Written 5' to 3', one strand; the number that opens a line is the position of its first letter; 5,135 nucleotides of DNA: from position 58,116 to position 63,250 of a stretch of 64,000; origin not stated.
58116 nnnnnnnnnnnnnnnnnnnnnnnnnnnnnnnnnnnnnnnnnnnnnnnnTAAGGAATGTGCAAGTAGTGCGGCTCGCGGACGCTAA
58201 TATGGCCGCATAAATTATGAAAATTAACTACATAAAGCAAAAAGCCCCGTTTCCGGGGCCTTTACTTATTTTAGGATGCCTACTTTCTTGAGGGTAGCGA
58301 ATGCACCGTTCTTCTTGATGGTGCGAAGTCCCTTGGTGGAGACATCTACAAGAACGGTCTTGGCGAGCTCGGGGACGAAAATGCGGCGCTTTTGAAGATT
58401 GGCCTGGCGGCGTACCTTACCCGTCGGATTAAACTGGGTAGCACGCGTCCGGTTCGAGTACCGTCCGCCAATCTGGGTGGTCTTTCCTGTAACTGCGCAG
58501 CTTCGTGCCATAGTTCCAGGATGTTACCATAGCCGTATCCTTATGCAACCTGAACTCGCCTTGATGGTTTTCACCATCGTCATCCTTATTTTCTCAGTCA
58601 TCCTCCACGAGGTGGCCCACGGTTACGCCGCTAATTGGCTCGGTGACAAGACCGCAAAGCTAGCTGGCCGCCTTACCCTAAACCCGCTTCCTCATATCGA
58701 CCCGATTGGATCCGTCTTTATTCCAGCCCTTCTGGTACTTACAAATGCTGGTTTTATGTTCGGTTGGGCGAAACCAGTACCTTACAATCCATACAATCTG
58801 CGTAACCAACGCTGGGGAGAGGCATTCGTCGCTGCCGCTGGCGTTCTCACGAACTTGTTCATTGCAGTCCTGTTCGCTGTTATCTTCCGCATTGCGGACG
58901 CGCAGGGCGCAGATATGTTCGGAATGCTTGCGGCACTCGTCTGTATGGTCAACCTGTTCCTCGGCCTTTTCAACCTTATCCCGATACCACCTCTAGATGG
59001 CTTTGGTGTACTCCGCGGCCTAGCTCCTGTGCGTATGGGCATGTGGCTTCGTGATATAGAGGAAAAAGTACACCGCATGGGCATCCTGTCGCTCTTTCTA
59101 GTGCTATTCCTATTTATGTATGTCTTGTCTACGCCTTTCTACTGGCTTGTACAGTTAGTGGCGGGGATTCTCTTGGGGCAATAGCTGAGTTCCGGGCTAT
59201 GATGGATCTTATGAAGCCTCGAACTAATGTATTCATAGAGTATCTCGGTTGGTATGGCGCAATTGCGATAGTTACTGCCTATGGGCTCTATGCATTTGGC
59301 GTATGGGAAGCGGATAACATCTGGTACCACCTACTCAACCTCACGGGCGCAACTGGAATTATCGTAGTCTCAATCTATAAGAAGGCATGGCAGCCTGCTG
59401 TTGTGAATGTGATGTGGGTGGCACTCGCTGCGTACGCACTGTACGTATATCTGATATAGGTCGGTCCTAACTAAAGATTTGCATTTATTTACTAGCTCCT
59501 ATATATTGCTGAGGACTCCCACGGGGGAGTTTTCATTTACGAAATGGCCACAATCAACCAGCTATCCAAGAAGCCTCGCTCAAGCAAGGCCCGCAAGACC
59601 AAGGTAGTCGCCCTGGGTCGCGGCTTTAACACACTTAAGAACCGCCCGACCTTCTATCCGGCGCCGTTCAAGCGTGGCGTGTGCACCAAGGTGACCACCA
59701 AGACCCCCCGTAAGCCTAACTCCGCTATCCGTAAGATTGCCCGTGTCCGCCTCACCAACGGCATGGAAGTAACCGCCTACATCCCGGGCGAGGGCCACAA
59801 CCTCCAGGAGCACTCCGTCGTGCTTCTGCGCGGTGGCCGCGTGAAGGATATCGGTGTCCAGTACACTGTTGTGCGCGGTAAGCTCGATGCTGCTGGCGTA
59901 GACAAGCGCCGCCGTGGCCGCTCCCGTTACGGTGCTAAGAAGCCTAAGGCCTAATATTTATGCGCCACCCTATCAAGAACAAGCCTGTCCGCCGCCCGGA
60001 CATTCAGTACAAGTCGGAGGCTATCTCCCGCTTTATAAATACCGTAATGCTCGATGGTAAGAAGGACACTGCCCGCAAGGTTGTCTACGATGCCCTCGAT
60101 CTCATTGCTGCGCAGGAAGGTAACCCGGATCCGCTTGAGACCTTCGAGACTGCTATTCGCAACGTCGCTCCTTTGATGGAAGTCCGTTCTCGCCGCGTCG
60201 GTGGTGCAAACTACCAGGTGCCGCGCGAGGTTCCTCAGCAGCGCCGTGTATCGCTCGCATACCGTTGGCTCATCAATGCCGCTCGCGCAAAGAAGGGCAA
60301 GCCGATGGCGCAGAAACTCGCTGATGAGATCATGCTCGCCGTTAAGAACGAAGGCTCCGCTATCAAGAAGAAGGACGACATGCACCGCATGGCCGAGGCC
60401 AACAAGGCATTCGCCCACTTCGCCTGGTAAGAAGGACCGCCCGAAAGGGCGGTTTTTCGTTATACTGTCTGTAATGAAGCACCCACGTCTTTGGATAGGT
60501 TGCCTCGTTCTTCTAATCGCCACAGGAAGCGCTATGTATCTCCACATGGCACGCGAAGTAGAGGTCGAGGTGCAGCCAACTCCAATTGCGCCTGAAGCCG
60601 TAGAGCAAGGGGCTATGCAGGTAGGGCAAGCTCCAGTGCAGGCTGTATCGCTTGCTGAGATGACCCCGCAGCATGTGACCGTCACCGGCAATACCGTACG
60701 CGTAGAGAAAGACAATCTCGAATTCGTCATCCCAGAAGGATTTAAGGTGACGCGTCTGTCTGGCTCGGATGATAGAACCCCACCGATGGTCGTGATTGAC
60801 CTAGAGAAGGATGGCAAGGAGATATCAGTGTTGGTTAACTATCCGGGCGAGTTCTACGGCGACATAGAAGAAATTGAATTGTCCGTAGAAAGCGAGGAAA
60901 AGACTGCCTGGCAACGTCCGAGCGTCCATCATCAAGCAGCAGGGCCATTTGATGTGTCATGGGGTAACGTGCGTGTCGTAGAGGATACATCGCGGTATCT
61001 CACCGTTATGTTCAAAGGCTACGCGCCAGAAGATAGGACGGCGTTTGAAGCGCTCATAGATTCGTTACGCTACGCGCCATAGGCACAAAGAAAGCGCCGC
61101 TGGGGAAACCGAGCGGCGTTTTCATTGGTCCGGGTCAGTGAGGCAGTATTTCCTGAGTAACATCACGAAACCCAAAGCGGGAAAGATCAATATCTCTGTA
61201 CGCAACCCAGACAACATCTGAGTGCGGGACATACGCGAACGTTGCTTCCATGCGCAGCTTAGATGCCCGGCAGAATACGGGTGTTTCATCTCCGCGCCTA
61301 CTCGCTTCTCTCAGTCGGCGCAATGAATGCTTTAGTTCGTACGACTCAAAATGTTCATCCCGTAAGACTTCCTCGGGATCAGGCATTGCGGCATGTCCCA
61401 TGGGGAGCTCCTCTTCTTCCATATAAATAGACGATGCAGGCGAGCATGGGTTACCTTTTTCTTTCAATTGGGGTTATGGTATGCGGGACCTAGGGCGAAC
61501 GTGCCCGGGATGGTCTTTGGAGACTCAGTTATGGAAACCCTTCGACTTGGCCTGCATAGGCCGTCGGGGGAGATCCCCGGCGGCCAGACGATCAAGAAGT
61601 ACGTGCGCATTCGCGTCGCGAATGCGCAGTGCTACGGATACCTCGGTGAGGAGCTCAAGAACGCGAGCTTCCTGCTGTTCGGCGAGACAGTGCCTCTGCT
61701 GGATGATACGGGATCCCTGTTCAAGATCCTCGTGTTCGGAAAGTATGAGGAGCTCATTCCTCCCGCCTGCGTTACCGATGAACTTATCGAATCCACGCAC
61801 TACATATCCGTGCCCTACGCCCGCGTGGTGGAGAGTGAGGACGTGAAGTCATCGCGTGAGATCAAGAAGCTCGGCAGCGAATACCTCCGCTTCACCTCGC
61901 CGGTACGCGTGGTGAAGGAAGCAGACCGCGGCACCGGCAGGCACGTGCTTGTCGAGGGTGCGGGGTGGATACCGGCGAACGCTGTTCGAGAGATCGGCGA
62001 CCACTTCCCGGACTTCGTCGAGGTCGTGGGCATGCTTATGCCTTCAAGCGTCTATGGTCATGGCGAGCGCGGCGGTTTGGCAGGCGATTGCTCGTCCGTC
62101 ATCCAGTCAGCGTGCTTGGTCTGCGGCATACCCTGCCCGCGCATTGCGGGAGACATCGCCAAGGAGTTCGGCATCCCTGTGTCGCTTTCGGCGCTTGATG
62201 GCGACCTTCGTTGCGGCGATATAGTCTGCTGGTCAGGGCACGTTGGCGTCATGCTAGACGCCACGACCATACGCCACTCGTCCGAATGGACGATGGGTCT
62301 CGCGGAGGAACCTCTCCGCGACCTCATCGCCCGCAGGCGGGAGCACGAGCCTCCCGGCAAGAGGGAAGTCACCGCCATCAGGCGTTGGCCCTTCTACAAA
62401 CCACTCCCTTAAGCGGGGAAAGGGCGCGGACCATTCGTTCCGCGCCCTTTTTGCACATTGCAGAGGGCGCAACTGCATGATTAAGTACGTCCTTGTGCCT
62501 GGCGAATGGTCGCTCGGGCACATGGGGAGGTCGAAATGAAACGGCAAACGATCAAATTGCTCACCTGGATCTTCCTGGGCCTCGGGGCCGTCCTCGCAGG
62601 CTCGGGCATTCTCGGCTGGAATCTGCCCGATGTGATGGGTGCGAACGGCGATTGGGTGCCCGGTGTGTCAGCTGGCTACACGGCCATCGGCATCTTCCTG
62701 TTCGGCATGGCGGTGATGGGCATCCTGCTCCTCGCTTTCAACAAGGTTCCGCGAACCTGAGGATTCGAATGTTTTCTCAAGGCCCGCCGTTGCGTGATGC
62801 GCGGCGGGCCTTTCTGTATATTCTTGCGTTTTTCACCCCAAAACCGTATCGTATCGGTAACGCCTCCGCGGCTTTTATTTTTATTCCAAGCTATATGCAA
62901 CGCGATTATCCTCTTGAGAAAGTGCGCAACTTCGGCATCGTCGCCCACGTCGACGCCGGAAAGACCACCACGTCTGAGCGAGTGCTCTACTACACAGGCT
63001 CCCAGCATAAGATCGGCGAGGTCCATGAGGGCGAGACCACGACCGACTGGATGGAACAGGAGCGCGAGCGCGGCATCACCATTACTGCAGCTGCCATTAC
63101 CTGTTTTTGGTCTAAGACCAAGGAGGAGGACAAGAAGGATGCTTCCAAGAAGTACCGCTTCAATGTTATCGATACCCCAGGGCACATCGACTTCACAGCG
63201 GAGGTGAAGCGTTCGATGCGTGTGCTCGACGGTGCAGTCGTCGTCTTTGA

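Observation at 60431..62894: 2.4 kb insert interrupting the str operon between rpsG and fusA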

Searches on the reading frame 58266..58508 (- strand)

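Call 85: search_protein_families(library=pfam, proteins=[window:58266-58508:-], max_evalue=0.001)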
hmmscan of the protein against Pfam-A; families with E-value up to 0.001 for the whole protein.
window:58266-58508:- (80 aa): 1 family
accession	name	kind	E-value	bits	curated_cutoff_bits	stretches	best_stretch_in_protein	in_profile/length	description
PF00830.24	Ribosomal_L28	-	3.1e-12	46.8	27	1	2-67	1-60/60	Ribosomal L28 family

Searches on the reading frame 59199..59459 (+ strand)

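Call 5: search_protein_families(library=pfam, proteins=[window:59199-59459:+], max_evalue=0.1)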
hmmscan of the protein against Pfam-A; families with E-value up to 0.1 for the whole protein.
window:59199-59459:+ (86 aa): 0 families

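Call 69: search_protein_families(library=ncbifam, proteins=[window:59199-59456:+], max_evalue=0.01)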
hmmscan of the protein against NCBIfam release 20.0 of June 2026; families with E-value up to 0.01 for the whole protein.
window:59199-59456:+ (86 aa): 1 family
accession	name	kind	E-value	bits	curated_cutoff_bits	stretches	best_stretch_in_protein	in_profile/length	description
NF047864.1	CBU_0592_membra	subfamily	1.2e-09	37.9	25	1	14-82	3-71/72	CBU_0592 family membrane protein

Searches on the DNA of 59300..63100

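Call 33: search_rna_families(source=window, start=59300, end=63100, threshold=evalue, max_evalue=10)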
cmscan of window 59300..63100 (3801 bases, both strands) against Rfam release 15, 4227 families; matches with E-value up to 10: 7.
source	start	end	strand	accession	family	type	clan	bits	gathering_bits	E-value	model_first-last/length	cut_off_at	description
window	62384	62450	+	RF01530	CC3664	Gene; sRNA;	-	27.5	60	0.094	1-136/136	no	Caulobacter sRNA CC3664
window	62388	62518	-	RF01055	Molybdenum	Cis-reg; riboswitch;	-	20.6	36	0.14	1-135/135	no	Molybdenum/Tungsten riboswitch aptamer (Moco RNA motif)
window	62751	62814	-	RF02424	Bp2_287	Gene; sRNA;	-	19.5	70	0.23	1-174/174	no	Burkholderia sRNA Bp2_Cand287_SIPHT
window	61883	61922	+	RF01549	TB8Cs2H1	Gene; snRNA; snoRNA; HACA-box;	-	19.5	40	1.6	1-65/65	no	Trypanosomatid snoRNA TB8Cs2H1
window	62185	62217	+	RF01333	CRISPR-DR20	Gene; CRISPR;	-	17.3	42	6.5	1-36/36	no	CRISPR RNA direct repeat element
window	62415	62485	+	RF01730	Termite-leu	Cis-reg;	-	16.1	51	7.5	1-78/78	no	Termite-leu RNA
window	60429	60569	-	RF00126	ryfA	Gene; sRNA;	-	14.3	80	1.8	1-296/296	no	ryfA RNA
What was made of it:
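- Tried and rejected: All Rfam matches were far below gathering scores (call 33).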

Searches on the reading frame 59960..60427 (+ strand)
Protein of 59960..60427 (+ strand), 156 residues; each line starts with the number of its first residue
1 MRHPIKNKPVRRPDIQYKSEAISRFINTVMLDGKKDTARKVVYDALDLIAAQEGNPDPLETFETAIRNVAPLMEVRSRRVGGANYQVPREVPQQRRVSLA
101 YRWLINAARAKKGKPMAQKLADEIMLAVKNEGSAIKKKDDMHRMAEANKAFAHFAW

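Call 7: find_related_loci(query=window:59960-60427:+, collection=genome_contigs, flank=8000)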
Query window:59960-60427:+ (156 aa) in genome_contigs; peptide patterns used: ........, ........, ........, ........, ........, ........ (x = any residue, [..] = any of these).
600 stretches matched a pattern (row limit reached: there are more); 582 encode a relative of the query (tblastn E <= 1e-3); the best 80 are kept; 80 distinct loci.
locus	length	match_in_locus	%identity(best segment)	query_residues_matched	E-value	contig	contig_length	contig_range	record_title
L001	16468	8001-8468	89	1-156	2e-93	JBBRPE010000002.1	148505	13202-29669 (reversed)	MAG: Candidatus Paceibacteria bacterium isolate La1_metabat2.398 LA1C_B2.398_k141_1954495L_148505_cov_14.3325, whole gen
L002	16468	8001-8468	87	1-156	2e-90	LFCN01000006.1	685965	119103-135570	MAG: Parcubacteria bacterium C7867-004 C7867_00001, whole genome shotgun sequence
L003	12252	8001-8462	87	1-156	4e-89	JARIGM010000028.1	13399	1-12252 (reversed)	MAG: Candidatus Kaiserbacteria bacterium isolate CullarsAll.DT.26 k141_617910, whole genome shotgun sequence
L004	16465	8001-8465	87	1-156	4e-89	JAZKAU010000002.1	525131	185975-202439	MAG: Patescibacteria group bacterium isolate ADI_H3L2_1_122_18_3-bin046 ADIH3L21_B046_0_000000000002, whole genome shotg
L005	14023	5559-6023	87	1-156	4e-88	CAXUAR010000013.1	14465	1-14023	MAG TPA_asm: uncultured bacterium isolate public_SRR14722149_metawrap_bin.2 genome assembly, contig: public_SRR14722149_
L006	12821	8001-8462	86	1-156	7e-88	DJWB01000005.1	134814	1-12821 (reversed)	MAG TPA_asm: Patescibacteria group bacterium UBA6241 UBA6241_contig_25236, whole genome shotgun sequence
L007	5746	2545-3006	87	1-156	4e-87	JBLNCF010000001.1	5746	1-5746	MAG: Bacillota bacterium isolate MAG132 PRJNA950955_bin39_renamed_0, whole genome shotgun sequence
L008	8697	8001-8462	85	1-156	6e-87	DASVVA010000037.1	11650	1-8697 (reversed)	MAG TPA_asm: Candidatus Paceibacterota bacterium isolate SMAG_U3331 k141_93458, whole genome shotgun sequence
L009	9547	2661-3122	85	1-156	2e-86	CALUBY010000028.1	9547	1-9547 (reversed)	MAG: uncultured bacterium isolate LGMHLTr32Z_bin.9.MAG genome assembly, contig: NODE_681_length_9547_cov_24.083544, whol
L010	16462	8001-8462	87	1-156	2e-86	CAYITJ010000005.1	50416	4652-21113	MAG TPA_asm: uncultured Candidatus Saccharibacteria bacterium isolate ERP119705_co7_478 genome assembly, contig: NODE_43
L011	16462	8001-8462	87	1-156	4e-86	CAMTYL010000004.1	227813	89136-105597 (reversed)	MAG: uncultured bacterium isolate G04_MAG_00032 genome assembly, contig: G04_MAG_00032_000000000001, whole genome shotgu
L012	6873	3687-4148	85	1-156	4e-86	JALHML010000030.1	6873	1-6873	MAG: Candidatus Paceibacterota bacterium isolate Bin_32_2_1 c_000000036877, whole genome shotgun sequence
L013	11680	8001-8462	85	1-156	4e-86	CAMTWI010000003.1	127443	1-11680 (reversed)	MAG: uncultured bacterium isolate G04_MAG_00048 genome assembly, contig: G04_MAG_00048_000000000001, whole genome shotgu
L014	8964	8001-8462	84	1-156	9e-86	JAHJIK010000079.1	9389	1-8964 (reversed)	MAG: Patescibacteria group bacterium isolate Modern_marine_planktonic.mb.9 Modern_marine_plank.mb.9_k141_777163, whole g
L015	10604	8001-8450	86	1-150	6e-85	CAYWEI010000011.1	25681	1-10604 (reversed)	MAG TPA_asm: uncultured Candidatus Saccharibacteria bacterium isolate SRP285395_co1_9 genome assembly, contig: NODE_2800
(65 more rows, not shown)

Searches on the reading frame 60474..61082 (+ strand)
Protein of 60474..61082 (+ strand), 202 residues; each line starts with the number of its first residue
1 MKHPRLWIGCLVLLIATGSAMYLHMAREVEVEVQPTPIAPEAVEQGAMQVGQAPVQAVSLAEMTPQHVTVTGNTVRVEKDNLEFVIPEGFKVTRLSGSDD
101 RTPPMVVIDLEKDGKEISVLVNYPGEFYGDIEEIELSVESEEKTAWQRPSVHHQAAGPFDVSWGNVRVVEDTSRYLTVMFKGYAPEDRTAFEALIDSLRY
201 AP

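Call 5: search_protein_families(library=pfam, proteins=[window:60474-61082:+], max_evalue=0.1)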
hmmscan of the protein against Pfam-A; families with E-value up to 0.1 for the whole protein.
window:60474-61082:+ (202 aa): 0 families

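Call 27: find_homologous_proteins(query=window:60474-61079:+)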
Query window:60474-61079:+ (202 aa): 1 proteins with E <= 0.001 among 142 candidates.
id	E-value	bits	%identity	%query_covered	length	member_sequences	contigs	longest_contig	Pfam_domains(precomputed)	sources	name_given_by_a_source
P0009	1.1e-114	399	100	90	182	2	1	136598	-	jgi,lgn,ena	-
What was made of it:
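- On Bacterial lipoprotein (ORF1): The alternative start at 60534 removes the segment (call 27).
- Checked: Other gene callers start the gene at 60534, which removes the hydrophobic stretch altogether (P0009, call 27).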

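Call 65: search_protein_families(library=phrogs, proteins=[window:60474-61079:+], max_evalue=0.01)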
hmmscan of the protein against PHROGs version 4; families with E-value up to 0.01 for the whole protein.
window:60474-61079:+ (202 aa): 0 families

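Call 66: search_protein_families(library=padloc, proteins=[window:60474-61079:+], max_evalue=0.01)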
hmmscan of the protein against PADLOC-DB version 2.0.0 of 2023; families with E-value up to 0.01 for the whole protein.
window:60474-61079:+ (202 aa): 0 families

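Call 69: search_protein_families(library=ncbifam, proteins=[window:60474-61079:+], max_evalue=0.01)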
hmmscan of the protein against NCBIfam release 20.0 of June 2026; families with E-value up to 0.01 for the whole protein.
window:60474-61079:+ (202 aa): 0 families

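Call 91: predict_structure(protein=window:60474-61079:+)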
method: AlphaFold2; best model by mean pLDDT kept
length: 202 residues; sequences in the alignment: 1
mean_pLDDT: 50.3   pTM: 0.40
mean pLDDT of the five models: 50.3, 49.2, 43.3, 41.8, 37.8
residues with pLDDT >= 90: 0; 70-90: 26; 50-70: 79; < 50: 97
segments of 3 or more residues with pLDDT < 50: 34-38, 40-65, 126-176, 181-188, 200-202
pLDDT, mean of each block of 10 residues (from residue 1): 60 56 53 50 42 29 53 70 66 71 66 65 50 35 27 27 41 46 49 54 32
secondary structure, 60 per line:
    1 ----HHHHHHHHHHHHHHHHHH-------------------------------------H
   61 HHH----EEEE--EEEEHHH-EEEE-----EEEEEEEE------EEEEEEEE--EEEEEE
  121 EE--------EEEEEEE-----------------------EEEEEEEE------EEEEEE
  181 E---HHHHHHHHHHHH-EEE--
elements in order: H5-22 H60-63 E68-71 E74-77 E82-85 E91-98 E105-112 E115-122 E131-137 E161-168 E175-181 H185-196 E198-200
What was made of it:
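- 60474..61082 (+): ORF1, 202 aa (alternative start 60534 gives 182 aa). Orphan gene; a possible N-terminal membrane helix followed by a beta-rich domain. The AlphaFold model has pLDDT 50 and is unreliable (call 91).
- Tried and rejected: It has no homologs (call 27), and single-sequence AlphaFold gave pLDDT 50, so no fold search was run (call 91).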

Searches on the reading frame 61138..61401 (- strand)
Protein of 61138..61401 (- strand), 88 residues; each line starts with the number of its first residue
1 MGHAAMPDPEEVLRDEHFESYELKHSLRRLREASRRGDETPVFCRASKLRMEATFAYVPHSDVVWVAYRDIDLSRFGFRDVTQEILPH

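Call 53: find_homologous_proteins(query=window:61138-61401:-)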
Query window:61138-61401:- (88 aa): 1 proteins with E <= 0.001 among 3 candidates.
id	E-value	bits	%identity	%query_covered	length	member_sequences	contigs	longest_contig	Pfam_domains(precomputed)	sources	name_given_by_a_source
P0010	4.0e-53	195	100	100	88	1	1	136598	-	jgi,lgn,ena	-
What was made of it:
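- ORF1 and ORF2 are orphans (calls 27, 53).
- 61135..61401 (-): ORF2, 88 aa, with a GAGGAG Shine-Dalgarno; lineage-restricted protein of unknown function. It is otherwise an orphan (call 53).
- Tried and rejected: It matches only itself in the big database (call 53).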

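Call 65: search_protein_families(library=phrogs, proteins=[window:61138-61401:-], max_evalue=0.01)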
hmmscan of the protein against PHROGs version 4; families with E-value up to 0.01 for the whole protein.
window:61138-61401:- (88 aa): 0 families

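Call 66: search_protein_families(library=padloc, proteins=[window:61138-61401:-], max_evalue=0.01)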
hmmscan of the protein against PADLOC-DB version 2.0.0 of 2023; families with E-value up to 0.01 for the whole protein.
window:61138-61401:- (88 aa): 0 families

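Call 69: search_protein_families(library=ncbifam, proteins=[window:61138-61401:-], max_evalue=0.01)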
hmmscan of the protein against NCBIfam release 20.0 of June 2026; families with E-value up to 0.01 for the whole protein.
window:61138-61401:- (88 aa): 0 families
